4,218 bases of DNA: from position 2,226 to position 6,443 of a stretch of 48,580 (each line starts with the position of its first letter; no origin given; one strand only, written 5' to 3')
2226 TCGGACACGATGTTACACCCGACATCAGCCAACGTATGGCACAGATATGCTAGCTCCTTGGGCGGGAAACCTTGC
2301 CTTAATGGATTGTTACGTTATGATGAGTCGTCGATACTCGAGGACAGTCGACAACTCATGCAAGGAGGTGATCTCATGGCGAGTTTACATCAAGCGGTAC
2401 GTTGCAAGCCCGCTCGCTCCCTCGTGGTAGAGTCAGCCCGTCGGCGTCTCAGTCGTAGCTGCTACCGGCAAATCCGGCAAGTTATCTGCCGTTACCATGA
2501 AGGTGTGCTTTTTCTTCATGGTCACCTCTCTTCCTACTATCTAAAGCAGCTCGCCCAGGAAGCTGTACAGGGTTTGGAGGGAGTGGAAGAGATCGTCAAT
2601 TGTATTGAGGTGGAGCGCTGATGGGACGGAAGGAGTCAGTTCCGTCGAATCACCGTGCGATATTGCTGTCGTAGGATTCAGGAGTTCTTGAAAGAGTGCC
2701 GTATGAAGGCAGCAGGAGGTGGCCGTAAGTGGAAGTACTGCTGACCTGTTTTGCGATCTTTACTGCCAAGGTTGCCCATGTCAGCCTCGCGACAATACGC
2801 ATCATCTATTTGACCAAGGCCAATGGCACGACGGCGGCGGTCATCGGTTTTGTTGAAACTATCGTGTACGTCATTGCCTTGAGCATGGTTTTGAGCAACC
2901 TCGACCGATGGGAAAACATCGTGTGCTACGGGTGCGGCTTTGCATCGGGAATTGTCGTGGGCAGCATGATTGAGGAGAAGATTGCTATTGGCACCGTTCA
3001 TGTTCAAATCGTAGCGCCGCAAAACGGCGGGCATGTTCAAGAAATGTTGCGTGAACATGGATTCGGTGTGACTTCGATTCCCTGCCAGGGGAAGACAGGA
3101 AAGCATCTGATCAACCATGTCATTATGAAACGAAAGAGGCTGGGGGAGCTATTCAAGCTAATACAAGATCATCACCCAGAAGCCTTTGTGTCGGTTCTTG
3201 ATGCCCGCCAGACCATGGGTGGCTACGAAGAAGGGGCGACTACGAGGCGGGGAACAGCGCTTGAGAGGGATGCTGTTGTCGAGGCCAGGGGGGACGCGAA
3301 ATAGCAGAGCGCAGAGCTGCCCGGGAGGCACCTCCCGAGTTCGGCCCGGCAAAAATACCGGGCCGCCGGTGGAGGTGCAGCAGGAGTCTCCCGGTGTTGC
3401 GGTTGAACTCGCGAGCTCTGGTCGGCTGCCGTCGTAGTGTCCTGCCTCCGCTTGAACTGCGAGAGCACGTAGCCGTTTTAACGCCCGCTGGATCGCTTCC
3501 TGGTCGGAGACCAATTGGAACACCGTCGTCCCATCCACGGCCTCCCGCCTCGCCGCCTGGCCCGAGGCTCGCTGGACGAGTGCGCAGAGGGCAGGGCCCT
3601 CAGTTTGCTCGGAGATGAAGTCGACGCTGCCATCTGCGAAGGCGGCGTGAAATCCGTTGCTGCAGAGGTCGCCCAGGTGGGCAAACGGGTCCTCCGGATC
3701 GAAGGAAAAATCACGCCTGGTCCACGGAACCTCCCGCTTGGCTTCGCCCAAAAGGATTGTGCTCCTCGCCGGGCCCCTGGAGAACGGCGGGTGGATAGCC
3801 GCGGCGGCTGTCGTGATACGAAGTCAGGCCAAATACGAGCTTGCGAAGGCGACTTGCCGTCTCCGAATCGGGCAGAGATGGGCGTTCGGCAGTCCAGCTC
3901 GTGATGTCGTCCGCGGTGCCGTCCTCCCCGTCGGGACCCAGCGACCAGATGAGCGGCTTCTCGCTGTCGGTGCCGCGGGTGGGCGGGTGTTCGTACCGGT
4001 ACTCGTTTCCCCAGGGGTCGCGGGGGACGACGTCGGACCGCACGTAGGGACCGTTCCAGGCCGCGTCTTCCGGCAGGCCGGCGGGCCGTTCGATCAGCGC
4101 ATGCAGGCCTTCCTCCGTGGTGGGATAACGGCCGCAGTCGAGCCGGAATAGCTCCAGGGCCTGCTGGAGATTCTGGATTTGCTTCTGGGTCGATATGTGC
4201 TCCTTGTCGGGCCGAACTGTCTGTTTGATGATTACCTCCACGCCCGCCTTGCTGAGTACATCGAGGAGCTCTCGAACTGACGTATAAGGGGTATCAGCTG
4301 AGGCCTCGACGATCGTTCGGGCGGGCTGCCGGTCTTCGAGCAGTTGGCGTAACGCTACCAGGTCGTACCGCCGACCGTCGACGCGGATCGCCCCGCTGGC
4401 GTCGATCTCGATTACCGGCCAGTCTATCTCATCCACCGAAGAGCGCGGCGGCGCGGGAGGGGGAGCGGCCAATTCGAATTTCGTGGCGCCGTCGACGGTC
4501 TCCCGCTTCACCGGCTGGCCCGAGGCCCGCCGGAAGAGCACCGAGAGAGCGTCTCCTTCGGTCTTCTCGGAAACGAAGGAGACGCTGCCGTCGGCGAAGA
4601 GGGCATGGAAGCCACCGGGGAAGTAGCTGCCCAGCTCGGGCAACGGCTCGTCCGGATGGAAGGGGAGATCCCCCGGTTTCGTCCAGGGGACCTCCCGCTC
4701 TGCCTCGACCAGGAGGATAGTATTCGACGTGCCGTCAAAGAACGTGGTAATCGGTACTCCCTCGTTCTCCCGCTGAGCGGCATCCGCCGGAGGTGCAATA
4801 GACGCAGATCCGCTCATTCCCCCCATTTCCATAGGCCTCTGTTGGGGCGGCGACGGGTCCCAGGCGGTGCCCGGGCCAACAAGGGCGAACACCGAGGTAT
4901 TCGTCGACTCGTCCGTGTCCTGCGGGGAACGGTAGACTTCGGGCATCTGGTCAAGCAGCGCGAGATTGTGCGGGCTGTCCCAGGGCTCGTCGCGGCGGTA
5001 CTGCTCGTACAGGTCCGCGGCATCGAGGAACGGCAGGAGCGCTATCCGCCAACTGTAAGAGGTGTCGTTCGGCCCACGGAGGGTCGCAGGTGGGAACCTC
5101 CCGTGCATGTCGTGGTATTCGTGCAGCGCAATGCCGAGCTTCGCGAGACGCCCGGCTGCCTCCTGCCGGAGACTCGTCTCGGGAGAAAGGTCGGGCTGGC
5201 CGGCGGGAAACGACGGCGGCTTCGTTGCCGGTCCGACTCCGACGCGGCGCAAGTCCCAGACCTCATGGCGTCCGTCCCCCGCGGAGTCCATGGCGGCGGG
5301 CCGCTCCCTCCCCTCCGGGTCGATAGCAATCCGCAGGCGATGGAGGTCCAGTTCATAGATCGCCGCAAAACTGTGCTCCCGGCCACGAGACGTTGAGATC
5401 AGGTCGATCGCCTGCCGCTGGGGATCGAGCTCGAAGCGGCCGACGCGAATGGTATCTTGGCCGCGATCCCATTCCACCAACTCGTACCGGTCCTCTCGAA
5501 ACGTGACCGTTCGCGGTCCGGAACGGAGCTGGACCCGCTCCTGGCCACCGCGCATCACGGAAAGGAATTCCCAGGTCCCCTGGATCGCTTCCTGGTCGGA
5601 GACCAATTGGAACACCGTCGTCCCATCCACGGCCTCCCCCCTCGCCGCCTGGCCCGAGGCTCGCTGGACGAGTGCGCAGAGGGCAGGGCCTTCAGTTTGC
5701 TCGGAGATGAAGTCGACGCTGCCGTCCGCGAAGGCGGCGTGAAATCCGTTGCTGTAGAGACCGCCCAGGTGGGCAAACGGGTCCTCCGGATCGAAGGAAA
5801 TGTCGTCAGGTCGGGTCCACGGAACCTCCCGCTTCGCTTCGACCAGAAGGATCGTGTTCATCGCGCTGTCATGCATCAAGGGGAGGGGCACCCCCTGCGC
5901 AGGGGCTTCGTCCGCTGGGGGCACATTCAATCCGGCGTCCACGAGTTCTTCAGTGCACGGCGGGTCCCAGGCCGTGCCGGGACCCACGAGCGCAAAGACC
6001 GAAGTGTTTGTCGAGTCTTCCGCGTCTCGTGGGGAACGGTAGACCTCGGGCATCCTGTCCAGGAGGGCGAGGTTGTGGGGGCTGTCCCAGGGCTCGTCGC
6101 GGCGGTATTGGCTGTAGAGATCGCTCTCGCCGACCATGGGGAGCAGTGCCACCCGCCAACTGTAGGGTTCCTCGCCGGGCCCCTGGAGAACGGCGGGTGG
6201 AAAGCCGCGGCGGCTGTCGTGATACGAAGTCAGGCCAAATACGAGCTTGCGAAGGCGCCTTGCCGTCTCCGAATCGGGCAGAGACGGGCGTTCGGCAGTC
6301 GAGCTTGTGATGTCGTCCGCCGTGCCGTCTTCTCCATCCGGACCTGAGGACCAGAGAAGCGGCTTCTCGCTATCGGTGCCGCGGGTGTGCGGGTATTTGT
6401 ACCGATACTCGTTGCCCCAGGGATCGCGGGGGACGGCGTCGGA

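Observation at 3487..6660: Recent intragenic segmental duplication and a decayed terminal module at the 3' end of the giant gene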

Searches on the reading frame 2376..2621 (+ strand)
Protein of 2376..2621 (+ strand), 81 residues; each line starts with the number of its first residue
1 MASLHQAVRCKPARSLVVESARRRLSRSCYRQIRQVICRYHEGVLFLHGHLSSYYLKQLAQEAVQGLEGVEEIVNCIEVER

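Call 37: search_protein_families(library=pfam, proteins=[window:2376-2621:+], max_evalue=0.01)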
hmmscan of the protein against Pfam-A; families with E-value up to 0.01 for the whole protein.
window:2376-2621:+ (81 aa): 1 family
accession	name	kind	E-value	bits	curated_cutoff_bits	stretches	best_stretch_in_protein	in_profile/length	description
PF04972.22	BON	-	1e-06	29.4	27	1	41-80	29-68/69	BON domain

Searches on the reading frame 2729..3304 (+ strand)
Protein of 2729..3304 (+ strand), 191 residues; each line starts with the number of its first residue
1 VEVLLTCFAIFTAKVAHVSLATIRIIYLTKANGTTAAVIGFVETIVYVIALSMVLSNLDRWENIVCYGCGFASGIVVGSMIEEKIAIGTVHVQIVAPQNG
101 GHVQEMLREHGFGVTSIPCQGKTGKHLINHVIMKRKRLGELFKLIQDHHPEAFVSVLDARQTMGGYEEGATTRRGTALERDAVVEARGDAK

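Call 9: search_protein_families(library=pfam, proteins=[window:2729-3304:+], max_evalue=0.01)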
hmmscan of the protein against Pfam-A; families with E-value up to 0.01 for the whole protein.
window:2729-3304:+ (191 aa): 2 families
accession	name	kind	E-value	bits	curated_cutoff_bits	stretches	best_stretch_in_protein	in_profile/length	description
PF18955.5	DUF5698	-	1.8e-16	60.7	27.5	1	22-78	1-57/58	Domain of unknown function (DUF5698)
PF10035.14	DUF2179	-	1e-08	35.3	22.8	1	112-164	1-55/55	Uncharacterized protein conserved in bacteria (DUF2179)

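Call 17: find_encoding_contigs(protein=window:2729-3304:+, flank=10000, max_places=6)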
Protein window:2729-3304:+ (191 aa): 5 contigs read that carry it; 5 places shown.
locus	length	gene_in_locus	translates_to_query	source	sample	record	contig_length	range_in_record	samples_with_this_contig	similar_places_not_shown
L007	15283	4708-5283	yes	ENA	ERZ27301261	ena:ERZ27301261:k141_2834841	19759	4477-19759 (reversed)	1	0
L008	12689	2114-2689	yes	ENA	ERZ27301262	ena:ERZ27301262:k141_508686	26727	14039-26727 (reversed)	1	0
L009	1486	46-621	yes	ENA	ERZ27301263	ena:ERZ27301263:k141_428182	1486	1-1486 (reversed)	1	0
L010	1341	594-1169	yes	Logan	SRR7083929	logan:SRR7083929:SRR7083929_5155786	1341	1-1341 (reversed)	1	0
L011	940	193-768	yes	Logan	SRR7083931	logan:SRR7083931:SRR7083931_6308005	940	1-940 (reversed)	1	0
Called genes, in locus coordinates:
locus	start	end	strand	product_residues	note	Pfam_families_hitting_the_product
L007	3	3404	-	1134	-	?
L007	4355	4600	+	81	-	PF04972:BON (weak)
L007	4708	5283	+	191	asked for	PF18955:DUF5698, PF10035:DUF2179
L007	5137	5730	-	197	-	-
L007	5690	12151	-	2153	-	-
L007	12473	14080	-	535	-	-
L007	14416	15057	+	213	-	PF00583:Acetyltransf_1, PF13508:Acetyltransf_7, PF13673:Acetyltransf_10 (weak)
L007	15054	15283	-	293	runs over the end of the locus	-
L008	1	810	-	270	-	?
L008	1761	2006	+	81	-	PF04972:BON (weak)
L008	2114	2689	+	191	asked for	PF18955:DUF5698, PF10035:DUF2179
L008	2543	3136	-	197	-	-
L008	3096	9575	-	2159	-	-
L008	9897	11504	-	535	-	-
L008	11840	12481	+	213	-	PF00583:Acetyltransf_1, PF13508:Acetyltransf_7, PF13673:Acetyltransf_10 (weak)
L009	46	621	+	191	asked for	PF18955:DUF5698, PF10035:DUF2179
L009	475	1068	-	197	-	-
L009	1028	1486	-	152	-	?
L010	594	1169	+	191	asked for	PF18955:DUF5698, PF10035:DUF2179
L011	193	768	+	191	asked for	PF18955:DUF5698, PF10035:DUF2179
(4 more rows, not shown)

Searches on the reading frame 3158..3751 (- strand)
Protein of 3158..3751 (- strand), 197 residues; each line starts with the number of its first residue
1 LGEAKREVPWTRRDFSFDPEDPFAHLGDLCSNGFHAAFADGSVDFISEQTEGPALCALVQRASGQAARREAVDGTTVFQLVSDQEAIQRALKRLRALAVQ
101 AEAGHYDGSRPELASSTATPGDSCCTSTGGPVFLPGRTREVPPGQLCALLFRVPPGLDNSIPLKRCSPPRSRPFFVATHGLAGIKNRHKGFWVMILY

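Call 9: search_protein_families(library=pfam, proteins=[window:3158-3751:-], max_evalue=0.01)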
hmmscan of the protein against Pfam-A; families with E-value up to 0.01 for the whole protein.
window:3158-3751:- (197 aa): 0 families

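Call 10: search_protein_families(library=ncbifam, proteins=[window:3158-3751:-], max_evalue=0.01)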
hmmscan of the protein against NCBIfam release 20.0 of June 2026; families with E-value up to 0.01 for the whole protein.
window:3158-3751:- (197 aa): 1 family
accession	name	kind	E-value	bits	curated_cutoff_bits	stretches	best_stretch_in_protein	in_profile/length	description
TIGR04294.2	pre_pil_HX9DG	domain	0.0006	19.5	19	1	32-47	7-22/22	H-X9-DG-CTERM domain-containing protein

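Call 21: find_encoding_contigs(protein=window:3158-3751:-, flank=10000, max_places=10)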
Protein window:3158-3751:- (197 aa): 3 contigs read that carry it; 3 places shown.
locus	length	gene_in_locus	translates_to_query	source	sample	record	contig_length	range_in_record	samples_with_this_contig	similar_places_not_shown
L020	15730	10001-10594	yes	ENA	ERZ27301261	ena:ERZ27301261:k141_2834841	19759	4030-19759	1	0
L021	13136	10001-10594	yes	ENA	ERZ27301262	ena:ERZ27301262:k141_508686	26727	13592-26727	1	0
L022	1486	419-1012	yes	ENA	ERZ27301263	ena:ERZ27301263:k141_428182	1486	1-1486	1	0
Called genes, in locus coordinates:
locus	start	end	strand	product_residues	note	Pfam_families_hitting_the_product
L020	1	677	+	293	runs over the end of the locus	-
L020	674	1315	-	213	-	PF00583:Acetyltransf_1, PF13508:Acetyltransf_7, PF13673:Acetyltransf_10 (weak)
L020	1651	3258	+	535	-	-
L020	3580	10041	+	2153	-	-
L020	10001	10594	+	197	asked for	-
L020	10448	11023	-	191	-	PF18955:DUF5698, PF10035:DUF2179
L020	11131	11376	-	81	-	PF04972:BON (weak)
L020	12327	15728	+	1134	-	?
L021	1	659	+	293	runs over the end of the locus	-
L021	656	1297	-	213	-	PF00583:Acetyltransf_1, PF13508:Acetyltransf_7, PF13673:Acetyltransf_10 (weak)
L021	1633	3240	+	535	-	-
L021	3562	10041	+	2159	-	-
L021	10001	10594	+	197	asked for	-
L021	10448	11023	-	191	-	PF18955:DUF5698, PF10035:DUF2179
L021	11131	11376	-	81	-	PF04972:BON (weak)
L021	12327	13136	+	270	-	?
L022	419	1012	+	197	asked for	-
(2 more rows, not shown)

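Call 31: list_cluster_members(proteins=[window:3158-3751:-, L021:3562-10041:+, L020:3580-10041:+, window:2729-3304:+])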
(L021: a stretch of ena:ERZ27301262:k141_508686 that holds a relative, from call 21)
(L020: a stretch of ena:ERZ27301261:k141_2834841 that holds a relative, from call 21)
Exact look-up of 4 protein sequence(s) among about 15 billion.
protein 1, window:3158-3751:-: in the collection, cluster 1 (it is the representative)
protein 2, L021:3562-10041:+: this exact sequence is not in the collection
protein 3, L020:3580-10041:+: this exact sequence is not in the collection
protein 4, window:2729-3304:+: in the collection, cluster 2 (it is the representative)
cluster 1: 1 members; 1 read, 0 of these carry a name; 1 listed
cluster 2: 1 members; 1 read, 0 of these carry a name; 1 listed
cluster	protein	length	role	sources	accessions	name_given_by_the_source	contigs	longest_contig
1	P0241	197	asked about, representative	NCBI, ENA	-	-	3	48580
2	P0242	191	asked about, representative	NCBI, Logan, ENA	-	-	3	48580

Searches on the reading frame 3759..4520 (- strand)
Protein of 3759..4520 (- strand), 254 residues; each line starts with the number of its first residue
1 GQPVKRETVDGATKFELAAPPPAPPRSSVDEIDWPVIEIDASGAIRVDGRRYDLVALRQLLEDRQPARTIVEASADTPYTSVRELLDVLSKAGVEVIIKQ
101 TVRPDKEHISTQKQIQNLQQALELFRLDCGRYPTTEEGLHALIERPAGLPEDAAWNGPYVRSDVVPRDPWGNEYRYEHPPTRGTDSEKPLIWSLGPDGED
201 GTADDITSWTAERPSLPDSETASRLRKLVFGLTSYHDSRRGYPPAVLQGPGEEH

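Call 16: find_related_loci(query=window:3759-4520:-, collection=genome_contigs, flank=10000)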
Query window:3759-4520:- (254 aa) in genome_contigs; peptide patterns used: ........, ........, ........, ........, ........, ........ (x = any residue, [..] = any of these).
248 stretches matched a pattern; 6 encode a relative of the query (tblastn E <= 1e-3); 6 distinct loci.
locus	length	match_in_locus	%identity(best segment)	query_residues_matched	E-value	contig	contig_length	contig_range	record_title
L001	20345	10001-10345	44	96-212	4e-20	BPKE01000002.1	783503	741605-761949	MAG: Gammaproteobacteria bacterium KatS3mg121 DNA, contig_17190, whole genome shotgun sequence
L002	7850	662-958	37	110-209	1e-17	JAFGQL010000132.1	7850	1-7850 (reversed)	MAG: Spirochaetales bacterium isolate Zod_Metabat.752 k87_5402314, whole genome shotgun sequence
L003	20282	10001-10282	37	110-209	1e-14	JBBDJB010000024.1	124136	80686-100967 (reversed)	MAG: Pirellulales bacterium isolate LejiaA_63_55 Lejia_A_256_length_124136_cov_33, whole genome shotgun sequence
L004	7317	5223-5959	34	110-251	3e-14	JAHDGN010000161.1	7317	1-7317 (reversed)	MAG: Akkermansiaceae bacterium isolate MAG-47 RZ_27908, whole genome shotgun sequence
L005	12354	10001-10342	32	82-206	2e-10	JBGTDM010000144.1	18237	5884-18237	MAG: Pirellulaceae bacterium isolate JTS-RE143 k141_4330273, whole genome shotgun sequence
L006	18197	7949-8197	41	111-209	4e-15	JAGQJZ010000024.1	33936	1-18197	MAG: Nitrospina sp. isolate HKST-UBA01 NODE_25_length_33936_cov_4.508609, whole genome shotgun sequence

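Call 18: find_related_loci(query=window:3759-4520:-, collection=metagenome_contigs, flank=10000)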
Query window:3759-4520:- (254 aa) in metagenome_contigs; peptide patterns used: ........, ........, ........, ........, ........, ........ (x = any residue, [..] = any of these).
309 stretches matched a pattern; 8 encode a relative of the query (tblastn E <= 1e-3); 8 distinct loci.
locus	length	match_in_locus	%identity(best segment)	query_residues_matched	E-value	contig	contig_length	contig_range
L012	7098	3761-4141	41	82-213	8e-28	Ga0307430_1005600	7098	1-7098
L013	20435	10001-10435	39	114-254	2e-25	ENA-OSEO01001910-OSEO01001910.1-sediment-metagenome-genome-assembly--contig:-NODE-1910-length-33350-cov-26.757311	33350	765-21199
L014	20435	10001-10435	39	114-254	2e-25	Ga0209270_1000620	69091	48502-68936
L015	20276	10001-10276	46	114-209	5e-22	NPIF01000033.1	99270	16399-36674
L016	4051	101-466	38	81-206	1e-14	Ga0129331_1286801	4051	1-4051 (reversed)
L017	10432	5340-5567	39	110-188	8e-14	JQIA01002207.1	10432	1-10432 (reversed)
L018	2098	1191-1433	33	92-181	1e-6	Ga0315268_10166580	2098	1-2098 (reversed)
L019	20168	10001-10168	34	163-229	5e-5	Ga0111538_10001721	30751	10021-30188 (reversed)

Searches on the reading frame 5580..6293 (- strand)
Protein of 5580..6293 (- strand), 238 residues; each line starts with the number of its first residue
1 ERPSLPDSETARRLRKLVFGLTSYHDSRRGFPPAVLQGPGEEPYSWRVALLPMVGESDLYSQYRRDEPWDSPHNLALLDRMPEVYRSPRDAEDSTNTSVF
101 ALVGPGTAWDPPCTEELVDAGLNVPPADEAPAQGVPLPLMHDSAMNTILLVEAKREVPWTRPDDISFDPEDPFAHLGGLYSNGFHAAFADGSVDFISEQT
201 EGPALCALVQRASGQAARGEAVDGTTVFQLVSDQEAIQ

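Call 41: search_solved_structures(query=A2, max_evalue=1)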
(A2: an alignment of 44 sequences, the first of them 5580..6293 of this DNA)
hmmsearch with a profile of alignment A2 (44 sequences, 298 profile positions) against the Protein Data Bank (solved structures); distinct sequences matched with E-value up to 1: 1.
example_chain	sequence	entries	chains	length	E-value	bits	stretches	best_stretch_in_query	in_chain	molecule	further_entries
4yk2_A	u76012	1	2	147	0.34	13.3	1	70-125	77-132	Bartonella effector protein (Bep) substrate of VirB T4SS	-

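Call 50: predict_structure(alignment_id=A2)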
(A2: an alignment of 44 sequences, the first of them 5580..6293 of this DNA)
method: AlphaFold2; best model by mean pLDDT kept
length: 238 residues; sequences in the alignment: 44
mean_pLDDT: 92.7   pTM: 0.88
mean pLDDT of the five models: 92.7, 91.9, 91.7, 91.2, 91.2
residues with pLDDT >= 90: 198; 70-90: 30; 50-70: 8; < 50: 2
segments of 3 or more residues with pLDDT < 50: none
pLDDT, mean of each block of 10 residues (from residue 1): 65 97 95 95 97 98 98 98 96 97 95 91 82 85 92 96 96 86 95 96 96 94 94 88
secondary structure, 60 per line:
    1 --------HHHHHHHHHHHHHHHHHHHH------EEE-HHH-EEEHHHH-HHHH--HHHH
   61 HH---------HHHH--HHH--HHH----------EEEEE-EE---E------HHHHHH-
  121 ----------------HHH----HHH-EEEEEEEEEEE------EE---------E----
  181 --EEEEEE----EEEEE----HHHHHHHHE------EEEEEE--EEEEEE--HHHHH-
elements in order: H9-28 E35-37 E43-45 H46-49 H51-54 H57-62 H72-75 E96-100 H114-119 E148-158 E183-188 E193-197 H202-209 E217-222 E225-230 H233-237

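Call 52: fold_search(model_id=the predicted structure, library=pdb)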
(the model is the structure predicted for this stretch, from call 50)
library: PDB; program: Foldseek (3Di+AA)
matches with E <= 10: 74; with E <= 0.001: 0
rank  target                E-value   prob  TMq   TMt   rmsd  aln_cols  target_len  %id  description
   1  8guf_B                1.3e+00  0.08  0.14  0.26   6.8        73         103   15  Crystal structure of cyclic B subunit of type II heat labile enterotoxin (released 2023-09-20)
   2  5g3l_E                1.7e+00  0.06  0.14  0.25   6.6        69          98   14  ESCHERICHIA COLI HEAT LABILE ENTEROTOXIN TYPE IIB B-PENTAMER COMPLEXED WITH SIALYLATED SUGAR (released 2016-09-14)
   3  4mno                  1.9e+00  0.10  0.13  0.26   7.9        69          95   10  Crystal structure of aIF1A from Pyrococcus abyssi (released 2014-09-17)
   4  5g3l_D                2.4e+00  0.06  0.15  0.28   5.9        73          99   15  ESCHERICHIA COLI HEAT LABILE ENTEROTOXIN TYPE IIB B-PENTAMER COMPLEXED WITH SIALYLATED SUGAR (released 2016-09-14)
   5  9tvu_a                2.7e+00  0.06  0.12  0.12   7.6        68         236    9  Structure of the Chlamydomonas reinhardtii chlororibosome (released 2026-02-18)
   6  6zp4_G                2.8e+00  0.05  0.12  0.27   8.9        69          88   14  SARS-CoV-2 Nsp1 bound to a human 43S preinitiation ribosome complex - state 2 (released 2020-07-29)
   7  2oqk                  3.0e+00  0.08  0.13  0.25   7.6        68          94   15  Crystal structure of putative Cryptosporidium parvum translation initiation factor eIF-1A (released 2007-02-13)
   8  6zxf_j                3.2e+00  0.06  0.13  0.24   8.1        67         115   10  Cryo-EM structure of a late human pre-40S ribosomal subunit - State G (released 2020-12-02)
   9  7drw_C                3.6e+00  0.03  0.11  0.11  12.6       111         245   13  Bovine 20S immunoproteasome in complex with two human PA28alpha-beta activators (released 2021-01-20)
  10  2ij0_A                4.3e+00  0.03  0.10  0.12   9.0        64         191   14  Structural basis of T cell specificity and activation by the bacterial superantigen toxic shock syndrome toxin-1 (released 2007-02-20)
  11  3tss                  4.5e+00  0.03  0.10  0.12   8.5        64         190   12  TOXIC SHOCK SYNDROME TOXIN-1 TETRAMUTANT, P2(1) CRYSTAL FORM (released 1997-12-24)
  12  9h6y_j                4.8e+00  0.04  0.12  0.23   8.3        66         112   17  Late-stage 48S Initiation Complex (LS48S IC) guided by the trans-RNA (released 2025-12-10)
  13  4uer_0                4.8e+00  0.04  0.13  0.26   8.7        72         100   14  40S-eIF1-eIF1A-eIF3-eIF3j translation initiation complex from Lachancea kluyveri (released 2015-02-11)
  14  4poi_A                5.1e+00  0.04  0.10  0.19   6.0        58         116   12  Crystal structure of a putative periplasmic protein (BACCAC_02096) from Bacteroides caccae ATCC 43185 at 2.30 A resolu (released 2014-03-12)
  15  9a5a_A                5.1e+00  0.04  0.13  0.21   8.1        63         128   10  Integrative model of YABR-IF3 by crosslinking MS and deep learning (released 2024-09-18)
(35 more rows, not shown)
